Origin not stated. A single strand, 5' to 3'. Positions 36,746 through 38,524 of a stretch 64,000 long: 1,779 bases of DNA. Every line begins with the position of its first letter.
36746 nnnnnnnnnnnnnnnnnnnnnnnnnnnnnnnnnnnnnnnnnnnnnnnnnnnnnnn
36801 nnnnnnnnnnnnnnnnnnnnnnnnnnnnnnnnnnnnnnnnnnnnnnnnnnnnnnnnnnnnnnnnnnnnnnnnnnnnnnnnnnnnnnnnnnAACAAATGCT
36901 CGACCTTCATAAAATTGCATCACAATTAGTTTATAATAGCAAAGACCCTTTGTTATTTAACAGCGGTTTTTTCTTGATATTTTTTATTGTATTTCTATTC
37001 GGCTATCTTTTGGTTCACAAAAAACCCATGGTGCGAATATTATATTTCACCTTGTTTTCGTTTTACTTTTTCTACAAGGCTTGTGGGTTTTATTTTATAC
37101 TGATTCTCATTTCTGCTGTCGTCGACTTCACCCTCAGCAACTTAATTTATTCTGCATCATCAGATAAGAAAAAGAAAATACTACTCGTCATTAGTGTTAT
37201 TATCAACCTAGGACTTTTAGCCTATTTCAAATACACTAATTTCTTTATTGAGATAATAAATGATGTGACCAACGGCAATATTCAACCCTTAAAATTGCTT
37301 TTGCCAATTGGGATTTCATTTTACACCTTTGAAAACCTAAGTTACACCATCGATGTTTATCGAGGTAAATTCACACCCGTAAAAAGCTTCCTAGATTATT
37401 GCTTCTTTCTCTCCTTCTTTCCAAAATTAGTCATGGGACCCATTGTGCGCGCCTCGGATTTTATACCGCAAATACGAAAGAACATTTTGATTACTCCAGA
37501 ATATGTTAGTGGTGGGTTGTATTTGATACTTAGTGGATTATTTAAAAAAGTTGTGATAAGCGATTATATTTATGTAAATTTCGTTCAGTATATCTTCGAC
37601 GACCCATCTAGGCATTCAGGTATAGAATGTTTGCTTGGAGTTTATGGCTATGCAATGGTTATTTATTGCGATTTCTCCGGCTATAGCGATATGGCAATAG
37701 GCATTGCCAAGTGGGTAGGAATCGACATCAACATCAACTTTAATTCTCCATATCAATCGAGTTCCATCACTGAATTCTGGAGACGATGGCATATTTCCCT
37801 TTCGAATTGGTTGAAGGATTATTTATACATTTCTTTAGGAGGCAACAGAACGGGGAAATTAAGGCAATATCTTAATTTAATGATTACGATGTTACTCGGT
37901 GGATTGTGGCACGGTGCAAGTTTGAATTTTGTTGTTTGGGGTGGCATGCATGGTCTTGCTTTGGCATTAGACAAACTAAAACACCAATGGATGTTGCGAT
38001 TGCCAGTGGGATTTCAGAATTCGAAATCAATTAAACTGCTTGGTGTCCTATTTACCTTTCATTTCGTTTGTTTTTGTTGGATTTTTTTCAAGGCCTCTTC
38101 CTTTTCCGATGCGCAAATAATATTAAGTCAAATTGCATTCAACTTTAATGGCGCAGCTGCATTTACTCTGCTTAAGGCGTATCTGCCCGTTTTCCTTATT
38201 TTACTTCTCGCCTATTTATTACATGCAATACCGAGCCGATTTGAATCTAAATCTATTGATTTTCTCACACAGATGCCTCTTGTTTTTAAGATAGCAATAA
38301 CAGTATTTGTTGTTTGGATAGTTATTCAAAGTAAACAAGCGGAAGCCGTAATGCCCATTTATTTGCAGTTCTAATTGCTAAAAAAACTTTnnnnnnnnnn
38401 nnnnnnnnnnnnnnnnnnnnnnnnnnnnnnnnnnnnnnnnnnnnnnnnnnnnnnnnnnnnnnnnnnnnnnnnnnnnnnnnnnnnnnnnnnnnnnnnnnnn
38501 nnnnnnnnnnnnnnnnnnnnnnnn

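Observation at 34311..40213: Five-gene operon fusing an O-acylation module (SGNH, SGNH, MBOAT) to a periplasmic redox pair (MbnP-like protein + di-haem peroxidase)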

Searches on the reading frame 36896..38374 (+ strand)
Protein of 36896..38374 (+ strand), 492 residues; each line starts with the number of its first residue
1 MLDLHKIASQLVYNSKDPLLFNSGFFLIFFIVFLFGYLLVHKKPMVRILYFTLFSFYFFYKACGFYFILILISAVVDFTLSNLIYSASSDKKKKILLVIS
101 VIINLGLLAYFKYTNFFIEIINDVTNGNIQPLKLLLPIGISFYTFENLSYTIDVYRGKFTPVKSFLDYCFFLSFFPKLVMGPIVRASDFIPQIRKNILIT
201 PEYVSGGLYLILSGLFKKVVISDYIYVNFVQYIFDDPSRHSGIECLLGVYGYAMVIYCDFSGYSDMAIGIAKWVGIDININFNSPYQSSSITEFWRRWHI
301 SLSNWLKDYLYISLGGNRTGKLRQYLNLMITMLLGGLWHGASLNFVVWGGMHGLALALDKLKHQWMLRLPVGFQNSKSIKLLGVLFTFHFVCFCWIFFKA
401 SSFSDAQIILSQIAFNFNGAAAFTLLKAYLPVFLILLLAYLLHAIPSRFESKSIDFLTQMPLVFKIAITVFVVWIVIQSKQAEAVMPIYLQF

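Call 3: search_protein_families(library=pfam, proteins=[window:36896-38374:+], max_evalue=0.1)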
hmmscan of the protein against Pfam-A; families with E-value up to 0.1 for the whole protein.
window:36896-38374:+ (492 aa): 2 families
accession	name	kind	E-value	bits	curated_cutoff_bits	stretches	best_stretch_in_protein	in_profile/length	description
PF03062.24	MBOAT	-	3.3e-27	96.1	27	1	60-398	5-332/337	MBOAT, membrane-bound O-acyltransferase family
PF13813.11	MBOAT_2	-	0.00017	22.3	25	1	282-341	5-66/85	Membrane bound O-acyl transferase family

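Call 4: search_protein_families(library=ncbifam, proteins=[window:36896-38374:+], max_evalue=0.1)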
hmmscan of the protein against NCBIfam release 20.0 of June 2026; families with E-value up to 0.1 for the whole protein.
window:36896-38374:+ (492 aa): 1 family
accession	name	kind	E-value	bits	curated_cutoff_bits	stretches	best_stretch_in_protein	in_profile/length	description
TIGR04091.1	LTA_dltB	equivalog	2.6e-49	168.5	375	1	24-399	7-377/380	D-alanyl-lipoteichoic acid biosynthesis protein DltB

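Call 16: find_homologous_proteins(query=window:36896-38374:+)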
Query window:36896-38374:+ (492 aa): 8000 proteins with E <= 0.001 among 8000 candidates; the best 120 are listed.
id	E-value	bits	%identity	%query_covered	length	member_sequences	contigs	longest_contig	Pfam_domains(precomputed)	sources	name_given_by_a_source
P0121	0.0e+0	1084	100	100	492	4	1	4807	PF03062.25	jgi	-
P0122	7.7e-239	812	73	100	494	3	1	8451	PF03062.25,PF13813.12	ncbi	-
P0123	2.9e-236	803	73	100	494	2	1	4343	PF03062.25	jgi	jgi:alginate O-acetyltransferase complex protein AlgI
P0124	2.2e-235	800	73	100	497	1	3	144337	PF03062.25,PF13813.12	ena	-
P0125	6.7e-233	792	71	100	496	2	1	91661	PF03062.25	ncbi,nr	ncbi:MAG: rane bound O-acyl transferase family protein [Bacteroidetes bacterium]|nr:rane bound O-acy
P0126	1.1e-232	792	72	100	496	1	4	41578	PF03062.25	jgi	jgi:alginate O-acetyltransferase complex protein AlgI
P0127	1.5e-232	791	71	100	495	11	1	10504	PF03062.25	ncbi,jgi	jgi:alginate O-acetyltransferase complex protein AlgI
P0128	2.1e-232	791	72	100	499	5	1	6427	PF03062.25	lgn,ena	-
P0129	2.7e-232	790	72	100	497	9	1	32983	PF03062.25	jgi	-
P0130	4.0e-232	790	71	100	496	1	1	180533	PF03062.25,PF13813.12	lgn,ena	-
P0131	4.9e-232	789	72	100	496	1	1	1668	PF03062.25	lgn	-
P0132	5.3e-232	789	72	100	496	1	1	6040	PF03062.25,PF13813.12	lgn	-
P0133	6.1e-232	789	71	100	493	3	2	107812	PF03062.25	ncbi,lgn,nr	ncbi:MAG: rane-bound O-acyltransferase family protein [Bacteroidetes bacterium]|nr:rane-bound O-acyl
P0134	6.3e-232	789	71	100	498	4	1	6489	PF03062.25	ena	-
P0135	7.1e-232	789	72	100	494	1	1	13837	PF03062.25,PF13813.12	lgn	-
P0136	9.8e-232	788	71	100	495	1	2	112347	PF03062.25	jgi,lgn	jgi:alginate O-acetyltransferase complex protein AlgI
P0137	1.3e-231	788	71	100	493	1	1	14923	PF03062.25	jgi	jgi:D-alanyl-lipoteichoic acid acyltransferase DltB (MBOAT superfamily)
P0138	1.4e-231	788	71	100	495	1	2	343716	PF03062.25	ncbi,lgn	-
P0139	1.5e-231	788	71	100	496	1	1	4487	PF03062.25,PF13813.12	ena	-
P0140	2.3e-231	787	71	100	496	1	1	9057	PF03062.25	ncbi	-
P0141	2.5e-231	787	72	100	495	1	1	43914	PF03062.25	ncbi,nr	ncbi:MAG: MBOAT family protein [Bacteroidia bacterium]|nr:MBOAT family protein [Bacteroidia bacteriu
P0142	2.8e-231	787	72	100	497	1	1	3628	PF03062.25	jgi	-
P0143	3.2e-231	787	71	100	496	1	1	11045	PF03062.25,PF13813.12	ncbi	-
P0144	3.8e-231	786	71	100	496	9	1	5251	PF03062.25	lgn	-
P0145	4.3e-231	786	72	100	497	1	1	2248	PF03062.25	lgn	-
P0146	4.5e-231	786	72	100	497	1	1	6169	PF03062.25,PF13813.12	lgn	-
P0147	5.5e-231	786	71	100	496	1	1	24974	PF03062.25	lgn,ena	-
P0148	6.3e-231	786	71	100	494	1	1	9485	PF03062.25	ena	-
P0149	6.9e-231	786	72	100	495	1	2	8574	PF03062.25,PF13813.12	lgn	-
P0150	8.4e-231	785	71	100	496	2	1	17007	PF03062.25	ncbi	-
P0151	9.2e-231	785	70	100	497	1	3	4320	PF03062.25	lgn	-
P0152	9.4e-231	785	71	100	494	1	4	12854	PF03062.25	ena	-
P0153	9.5e-231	785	72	100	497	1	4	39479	PF03062.25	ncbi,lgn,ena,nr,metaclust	ncbi:MAG: alginate O-acetyltransferase [Bacteroidetes bacterium RIFCSPLOWO2_12_FULL_35_15]|nr:MAG: a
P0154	9.9e-231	785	71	100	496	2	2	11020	PF03062.25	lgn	-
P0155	1.1e-230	785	72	100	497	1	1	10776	PF03062.25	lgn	-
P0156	1.7e-230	784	71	100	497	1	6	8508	PF03062.25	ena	-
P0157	1.7e-230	784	72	100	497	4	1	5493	PF03062.25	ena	-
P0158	1.9e-230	784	72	100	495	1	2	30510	PF03062.25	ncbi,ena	-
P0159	2.9e-230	784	71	100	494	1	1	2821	PF03062.25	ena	-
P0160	2.9e-230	784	71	100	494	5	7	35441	PF03062.25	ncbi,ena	-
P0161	3.0e-230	783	71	100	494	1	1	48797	PF03062.25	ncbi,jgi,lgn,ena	ncbi:MAG: MBOAT family O-acyltransferase [Bacteroidota bacterium]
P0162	3.5e-230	783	70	100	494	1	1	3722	PF03062.25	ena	-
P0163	3.5e-230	783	72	100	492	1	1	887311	PF03062.25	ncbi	ncbi:MAG: MBOAT family O-acyltransferase [Bacteroidia bacterium]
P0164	3.6e-230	783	71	100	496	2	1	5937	PF03062.25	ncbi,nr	ncbi:MAG TPA: MBOAT family O-acyltransferase [Bacteroidia bacterium]|nr:MBOAT family O-acyltransfera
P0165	3.7e-230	783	71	100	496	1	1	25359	PF03062.25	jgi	-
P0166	3.7e-230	783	71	100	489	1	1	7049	PF03062.25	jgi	jgi:alginate O-acetyltransferase complex protein AlgI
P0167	4.6e-230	783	71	100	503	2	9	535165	PF03062.25,PF13813.12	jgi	jgi:alginate O-acetyltransferase complex protein AlgI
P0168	4.6e-230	783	71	100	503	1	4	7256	PF03062.25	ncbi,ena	-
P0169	5.5e-230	783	71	100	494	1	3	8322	PF03062.25,PF13813.12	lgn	-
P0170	6.8e-230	782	72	100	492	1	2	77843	PF03062.25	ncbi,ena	-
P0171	7.5e-230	782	70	100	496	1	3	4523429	PF03062.25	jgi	jgi:alginate O-acetyltransferase complex protein AlgI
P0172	1.1e-229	782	72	100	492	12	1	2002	PF03062.25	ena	-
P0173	1.3e-229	781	70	100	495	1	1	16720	PF03062.25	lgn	-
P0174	1.4e-229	781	71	100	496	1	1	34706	PF03062.25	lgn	-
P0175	1.5e-229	781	71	100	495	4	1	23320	PF03062.25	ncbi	-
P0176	1.6e-229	781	72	100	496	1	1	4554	PF03062.25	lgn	-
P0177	1.6e-229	781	71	100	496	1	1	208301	PF03062.25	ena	-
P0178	1.8e-229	781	72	100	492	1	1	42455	PF03062.25,PF13813.12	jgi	-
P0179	3.2e-229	780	71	100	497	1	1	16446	PF03062.25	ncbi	-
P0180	4.2e-229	780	70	100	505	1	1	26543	PF03062.25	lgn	-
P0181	4.2e-229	780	72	100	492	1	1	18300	PF03062.25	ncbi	-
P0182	4.5e-229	780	69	100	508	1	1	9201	PF03062.25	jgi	-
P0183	4.6e-229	780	70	100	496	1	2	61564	PF03062.25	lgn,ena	-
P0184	5.1e-229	779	72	100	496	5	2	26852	PF03062.25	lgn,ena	-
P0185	6.0e-229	779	70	100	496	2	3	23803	PF03062.25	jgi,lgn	jgi:D-alanyl-lipoteichoic acid acyltransferase DltB (MBOAT superfamily)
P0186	6.0e-229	779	70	100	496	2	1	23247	PF03062.25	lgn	-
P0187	7.2e-229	779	70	100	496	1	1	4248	PF03062.25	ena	-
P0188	7.2e-229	779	70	100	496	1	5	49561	PF03062.25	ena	-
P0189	7.6e-229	779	71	100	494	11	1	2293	PF03062.25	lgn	-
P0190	8.4e-229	779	70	100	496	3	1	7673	PF03062.25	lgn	-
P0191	1.1e-228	778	70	100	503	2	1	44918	PF03062.25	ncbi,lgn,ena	-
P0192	1.3e-228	778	72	100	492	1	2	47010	PF03062.25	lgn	-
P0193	1.4e-228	778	70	100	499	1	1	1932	PF03062.25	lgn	-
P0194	1.7e-228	778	71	100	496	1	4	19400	PF03062.25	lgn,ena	-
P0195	1.7e-228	778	71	100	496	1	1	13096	PF03062.25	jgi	-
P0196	1.7e-228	778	70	100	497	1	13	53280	PF03062.25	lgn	-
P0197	2.4e-228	777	70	100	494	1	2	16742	PF03062.25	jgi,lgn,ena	-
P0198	2.5e-228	777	70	100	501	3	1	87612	PF03062.25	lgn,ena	-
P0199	2.5e-228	777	70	100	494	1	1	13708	PF03062.25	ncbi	-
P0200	2.6e-228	777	71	100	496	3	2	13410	PF03062.25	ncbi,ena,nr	ncbi:MAG TPA: MBOAT family O-acyltransferase [Bacteroidia bacterium]|nr:MBOAT family O-acyltransfera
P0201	3.1e-228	777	70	100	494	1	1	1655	PF03062.25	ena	-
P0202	3.3e-228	777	71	100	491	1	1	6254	PF03062.25,PF13813.12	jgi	jgi:alginate O-acetyltransferase complex protein AlgI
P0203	3.3e-228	777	72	100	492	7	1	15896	PF03062.25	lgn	-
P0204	3.5e-228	777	70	100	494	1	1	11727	PF03062.25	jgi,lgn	-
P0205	3.7e-228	777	71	100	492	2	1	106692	PF03062.25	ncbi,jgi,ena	jgi:D-alanyl-lipoteichoic acid acyltransferase DltB (MBOAT superfamily)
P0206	6.9e-228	776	72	100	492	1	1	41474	PF03062.25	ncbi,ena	-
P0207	1.1e-227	775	70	100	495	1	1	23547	PF03062.25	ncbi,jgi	jgi:alginate O-acetyltransferase complex protein AlgI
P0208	1.4e-227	775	71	100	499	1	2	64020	PF03062.25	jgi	jgi:alginate O-acetyltransferase complex protein AlgI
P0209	1.5e-227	775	70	100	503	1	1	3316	PF03062.25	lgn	-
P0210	1.6e-227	774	71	100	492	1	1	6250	PF03062.25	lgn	-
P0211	1.7e-227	774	71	100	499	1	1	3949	PF03062.25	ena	-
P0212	1.9e-227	774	70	100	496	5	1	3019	PF03062.25,PF13813.12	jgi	jgi:D-alanyl-lipoteichoic acid acyltransferase DltB (MBOAT superfamily)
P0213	2.2e-227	774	70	100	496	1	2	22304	PF03062.25,PF13813.12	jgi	jgi:alginate O-acetyltransferase complex protein AlgI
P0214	2.3e-227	774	70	100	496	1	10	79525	PF03062.25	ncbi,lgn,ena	-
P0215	2.3e-227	774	71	100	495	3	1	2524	PF03062.25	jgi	jgi:alginate O-acetyltransferase complex protein AlgI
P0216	3.4e-227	773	70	100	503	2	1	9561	PF03062.25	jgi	jgi:alginate O-acetyltransferase complex protein AlgI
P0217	3.6e-227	773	71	100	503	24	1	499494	PF03062.25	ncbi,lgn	ncbi:MAG: MBOAT family O-acyltransferase [Bacteroidota bacterium]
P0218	4.2e-227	773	70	100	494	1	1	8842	PF03062.25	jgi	jgi:alginate O-acetyltransferase complex protein AlgI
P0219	5.0e-227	773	70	100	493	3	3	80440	PF03062.25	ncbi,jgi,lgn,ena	ncbi:MAG TPA: MBOAT family O-acyltransferase [Bacteroidia bacterium]|jgi:D-alanyl-lipoteichoic acid 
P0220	5.5e-227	773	71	100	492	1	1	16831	PF03062.25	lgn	-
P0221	5.6e-227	773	70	100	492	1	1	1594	PF03062.25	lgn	-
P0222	5.6e-227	773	70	100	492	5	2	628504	PF03062.25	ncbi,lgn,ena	-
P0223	6.8e-227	772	70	100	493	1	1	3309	PF03062.25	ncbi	-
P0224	7.1e-227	772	69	100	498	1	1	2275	PF03062.25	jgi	-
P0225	9.6e-227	772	71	100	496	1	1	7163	PF03062.25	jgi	jgi:alginate O-acetyltransferase complex protein AlgI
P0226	1.4e-226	771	69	100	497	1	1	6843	PF03062.25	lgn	-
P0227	1.8e-226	771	70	100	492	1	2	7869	PF03062.25,PF13813.12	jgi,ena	-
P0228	2.0e-226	771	70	100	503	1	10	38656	PF03062.25,PF13813.12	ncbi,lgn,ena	-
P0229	2.2e-226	771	71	100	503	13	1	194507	PF03062.25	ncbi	ncbi:MAG: MBOAT family O-acyltransferase [Bacteroidia bacterium]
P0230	2.3e-226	771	70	100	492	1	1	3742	PF03062.25,PF13813.12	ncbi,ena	-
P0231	3.4e-226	770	70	100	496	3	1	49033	PF03062.25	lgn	-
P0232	3.9e-226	770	69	100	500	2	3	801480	PF03062.25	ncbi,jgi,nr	ncbi:MAG: MBOAT family protein [Bacteroidia bacterium]|nr:MBOAT family protein [Bacteroidia bacteriu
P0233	4.1e-226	770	70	100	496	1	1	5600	PF03062.25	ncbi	-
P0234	4.3e-226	770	70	100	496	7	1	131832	PF03062.25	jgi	jgi:alginate O-acetyltransferase complex protein AlgI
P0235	7.7e-226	769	69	100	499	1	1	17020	PF03062.25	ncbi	ncbi:MAG: MBOAT family O-acyltransferase [Bacteroidota bacterium]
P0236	1.5e-225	768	70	100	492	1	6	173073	PF03062.25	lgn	-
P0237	2.4e-225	767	69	100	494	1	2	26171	PF03062.25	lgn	-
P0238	3.5e-225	767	69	100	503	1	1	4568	PF03062.25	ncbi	-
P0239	3.6e-225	767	69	100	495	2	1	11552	PF03062.25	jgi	jgi:D-alanyl-lipoteichoic acid acyltransferase DltB (MBOAT superfamily)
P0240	4.5e-225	766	69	100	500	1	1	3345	PF03062.25,PF13813.12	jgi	jgi:alginate O-acetyltransferase complex protein AlgI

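Call 17: find_related_loci(query=window:36896-38374:+, collection=metagenome_contigs, flank=8000)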
Query window:36896-38374:+ (492 aa) in metagenome_contigs; peptide patterns used: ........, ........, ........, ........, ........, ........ (x = any residue, [..] = any of these).
600 stretches matched a pattern (row limit reached: there are more); 555 encode a relative of the query (tblastn E <= 1e-3); the best 80 are kept; 80 distinct loci.
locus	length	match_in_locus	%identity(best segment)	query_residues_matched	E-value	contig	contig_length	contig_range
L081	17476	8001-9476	72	2-492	0e+0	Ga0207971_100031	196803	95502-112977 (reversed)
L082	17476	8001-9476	71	2-492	0e+0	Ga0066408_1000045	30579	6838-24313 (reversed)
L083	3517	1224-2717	71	2-492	0e+0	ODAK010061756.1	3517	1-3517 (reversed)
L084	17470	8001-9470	71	3-492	0e+0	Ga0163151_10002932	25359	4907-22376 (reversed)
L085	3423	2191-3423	79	1-411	0e+0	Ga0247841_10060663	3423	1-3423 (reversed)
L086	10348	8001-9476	63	3-492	0e+0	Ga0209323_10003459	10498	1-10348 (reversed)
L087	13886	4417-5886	60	2-492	0e+0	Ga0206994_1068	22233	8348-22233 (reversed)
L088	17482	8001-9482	61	2-492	0e+0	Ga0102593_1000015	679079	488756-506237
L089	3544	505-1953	62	6-492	0e+0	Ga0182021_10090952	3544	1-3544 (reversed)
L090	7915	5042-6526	60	1-492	0e+0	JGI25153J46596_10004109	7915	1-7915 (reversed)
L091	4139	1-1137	75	110-492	0e+0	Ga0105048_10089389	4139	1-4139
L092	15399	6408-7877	62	2-492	0e+0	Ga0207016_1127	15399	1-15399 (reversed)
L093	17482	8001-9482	58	1-492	0e+0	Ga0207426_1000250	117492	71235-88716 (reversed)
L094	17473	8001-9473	60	2-492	0e+0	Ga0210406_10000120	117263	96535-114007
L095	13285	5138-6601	60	2-492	0e+0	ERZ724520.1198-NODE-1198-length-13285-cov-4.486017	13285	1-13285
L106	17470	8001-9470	52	2-492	2e-169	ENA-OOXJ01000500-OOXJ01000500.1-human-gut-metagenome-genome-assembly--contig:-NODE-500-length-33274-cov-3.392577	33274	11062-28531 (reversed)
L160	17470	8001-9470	52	2-492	9e-159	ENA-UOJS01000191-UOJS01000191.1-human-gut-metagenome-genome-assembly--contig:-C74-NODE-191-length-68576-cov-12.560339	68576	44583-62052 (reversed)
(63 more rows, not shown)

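Call 44: list_cluster_members(proteins=[L106:7959-9470:+, L106:7965-9470:+, L160:7971-9470:+, L106:5686-7059:+, L106:5728-7059:+, window:36896-38371:+, window:34311-35657:+])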
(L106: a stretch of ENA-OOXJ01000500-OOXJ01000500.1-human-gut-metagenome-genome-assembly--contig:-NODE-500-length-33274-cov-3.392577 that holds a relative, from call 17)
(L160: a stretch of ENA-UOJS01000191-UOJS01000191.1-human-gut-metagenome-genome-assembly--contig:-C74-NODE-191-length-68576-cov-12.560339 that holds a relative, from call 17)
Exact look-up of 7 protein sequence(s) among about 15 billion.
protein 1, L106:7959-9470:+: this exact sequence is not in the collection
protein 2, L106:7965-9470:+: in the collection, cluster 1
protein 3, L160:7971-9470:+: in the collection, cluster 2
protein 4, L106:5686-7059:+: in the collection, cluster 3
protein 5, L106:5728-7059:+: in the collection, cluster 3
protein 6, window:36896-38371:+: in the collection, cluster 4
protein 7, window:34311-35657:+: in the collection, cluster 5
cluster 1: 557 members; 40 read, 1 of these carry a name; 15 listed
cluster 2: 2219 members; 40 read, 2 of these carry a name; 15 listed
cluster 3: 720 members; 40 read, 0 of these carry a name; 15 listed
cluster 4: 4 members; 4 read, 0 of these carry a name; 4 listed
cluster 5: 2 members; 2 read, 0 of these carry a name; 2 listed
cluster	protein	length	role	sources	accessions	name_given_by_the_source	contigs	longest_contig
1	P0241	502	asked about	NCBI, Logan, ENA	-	-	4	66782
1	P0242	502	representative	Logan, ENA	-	-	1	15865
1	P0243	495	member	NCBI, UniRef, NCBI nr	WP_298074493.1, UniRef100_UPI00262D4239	MBOAT family protein [uncultured Bacteroides sp.] | MBOAT family O-acyltransferase n=1 Tax=uncultured Bacteroides sp. TaxID=162156 ...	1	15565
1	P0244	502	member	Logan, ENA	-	-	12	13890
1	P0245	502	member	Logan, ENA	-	-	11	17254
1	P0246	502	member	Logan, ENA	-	-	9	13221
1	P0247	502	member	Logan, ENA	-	-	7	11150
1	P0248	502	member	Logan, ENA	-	-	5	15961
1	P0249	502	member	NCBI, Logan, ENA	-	-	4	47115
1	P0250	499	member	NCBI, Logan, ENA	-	-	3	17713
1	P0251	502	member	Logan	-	-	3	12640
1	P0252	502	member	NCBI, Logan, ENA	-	-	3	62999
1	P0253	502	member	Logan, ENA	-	-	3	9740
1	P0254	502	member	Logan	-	-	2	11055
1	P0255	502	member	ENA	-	-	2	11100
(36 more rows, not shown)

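Call 45: find_encoding_contigs(protein=P0124, flank=6000, max_places=2)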
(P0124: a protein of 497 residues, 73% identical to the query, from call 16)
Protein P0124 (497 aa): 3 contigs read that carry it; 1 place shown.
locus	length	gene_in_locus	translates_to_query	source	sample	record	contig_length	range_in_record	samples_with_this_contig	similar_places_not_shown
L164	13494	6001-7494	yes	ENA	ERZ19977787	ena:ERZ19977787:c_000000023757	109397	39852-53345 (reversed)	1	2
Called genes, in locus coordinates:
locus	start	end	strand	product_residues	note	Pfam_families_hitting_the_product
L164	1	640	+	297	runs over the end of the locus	PF00254:FKBP_C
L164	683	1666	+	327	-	PF00254:FKBP_C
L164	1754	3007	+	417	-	PF23322:PPIase_AIP (faint), PF00254:FKBP_C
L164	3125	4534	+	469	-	PF13472:Lipase_GDSL_2 (faint)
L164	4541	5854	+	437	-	PF13472:Lipase_GDSL_2, PF00657:Lipase_GDSL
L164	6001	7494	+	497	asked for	PF03062:MBOAT, PF13813:MBOAT_2 (faint)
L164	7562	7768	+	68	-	-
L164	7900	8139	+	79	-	PF00830:Ribosomal_L28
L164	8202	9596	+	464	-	PF05195:AMP_N, PF00557:Peptidase_M24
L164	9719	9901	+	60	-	PF00471:Ribosomal_L33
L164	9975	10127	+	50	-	PF14128:DUF4295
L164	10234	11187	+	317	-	PF02881:SRP54_N, PF13604:AAA_30, PF00448:SRP54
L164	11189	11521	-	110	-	-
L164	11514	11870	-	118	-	PF07332:Phage_holin_3_6 (weak)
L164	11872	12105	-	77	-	PF12732:YtxH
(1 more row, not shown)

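Call 46: find_encoding_contigs(protein=P0122, flank=6000, max_places=2)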
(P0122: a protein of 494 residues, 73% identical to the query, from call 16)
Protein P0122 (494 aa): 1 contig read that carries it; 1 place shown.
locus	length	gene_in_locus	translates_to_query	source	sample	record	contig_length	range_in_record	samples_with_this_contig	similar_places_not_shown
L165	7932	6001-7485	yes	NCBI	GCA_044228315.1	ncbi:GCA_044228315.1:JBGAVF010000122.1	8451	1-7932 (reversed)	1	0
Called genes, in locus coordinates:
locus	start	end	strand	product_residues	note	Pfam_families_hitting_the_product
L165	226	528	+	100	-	-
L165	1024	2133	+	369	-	PF01300:Sua5_yciO_yrdC, PF03481:Sua5_C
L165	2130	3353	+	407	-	PF02547:Queuosine_synth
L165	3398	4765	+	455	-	-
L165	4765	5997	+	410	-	PF13472:Lipase_GDSL_2, PF00657:Lipase_GDSL (weak)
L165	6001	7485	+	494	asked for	PF03062:MBOAT, PF13813:MBOAT_2 (faint)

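Call 47: find_encoding_contigs(protein=P0125, flank=6000, max_places=2)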
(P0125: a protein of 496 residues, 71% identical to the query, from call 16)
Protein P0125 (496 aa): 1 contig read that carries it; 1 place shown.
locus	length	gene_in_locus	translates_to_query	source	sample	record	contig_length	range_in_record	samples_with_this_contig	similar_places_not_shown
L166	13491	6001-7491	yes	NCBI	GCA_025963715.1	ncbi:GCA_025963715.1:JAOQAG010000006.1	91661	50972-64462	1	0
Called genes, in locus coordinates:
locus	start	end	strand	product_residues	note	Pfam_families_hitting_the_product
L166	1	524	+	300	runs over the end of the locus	PF00254:FKBP_C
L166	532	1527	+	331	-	PF00254:FKBP_C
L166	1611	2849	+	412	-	PF23322:PPIase_AIP (faint), PF00254:FKBP_C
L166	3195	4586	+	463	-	PF13472:Lipase_GDSL_2 (faint)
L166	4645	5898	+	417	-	PF00657:Lipase_GDSL, PF13472:Lipase_GDSL_2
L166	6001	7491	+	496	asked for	PF03062:MBOAT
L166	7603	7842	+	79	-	PF00830:Ribosomal_L28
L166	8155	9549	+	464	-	PF05195:AMP_N, PF00557:Peptidase_M24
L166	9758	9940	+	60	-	PF00471:Ribosomal_L33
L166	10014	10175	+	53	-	PF14128:DUF4295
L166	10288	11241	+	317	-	PF02881:SRP54_N, PF00448:SRP54, PF13604:AAA_30 (weak)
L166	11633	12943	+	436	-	PF00919:UPF0004, PF04055:Radical_SAM, PF18693:TRAM_2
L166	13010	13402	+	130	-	PF09345:SiaC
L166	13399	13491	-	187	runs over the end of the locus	PF28549:NDPSase_N, PF00293:NUDIX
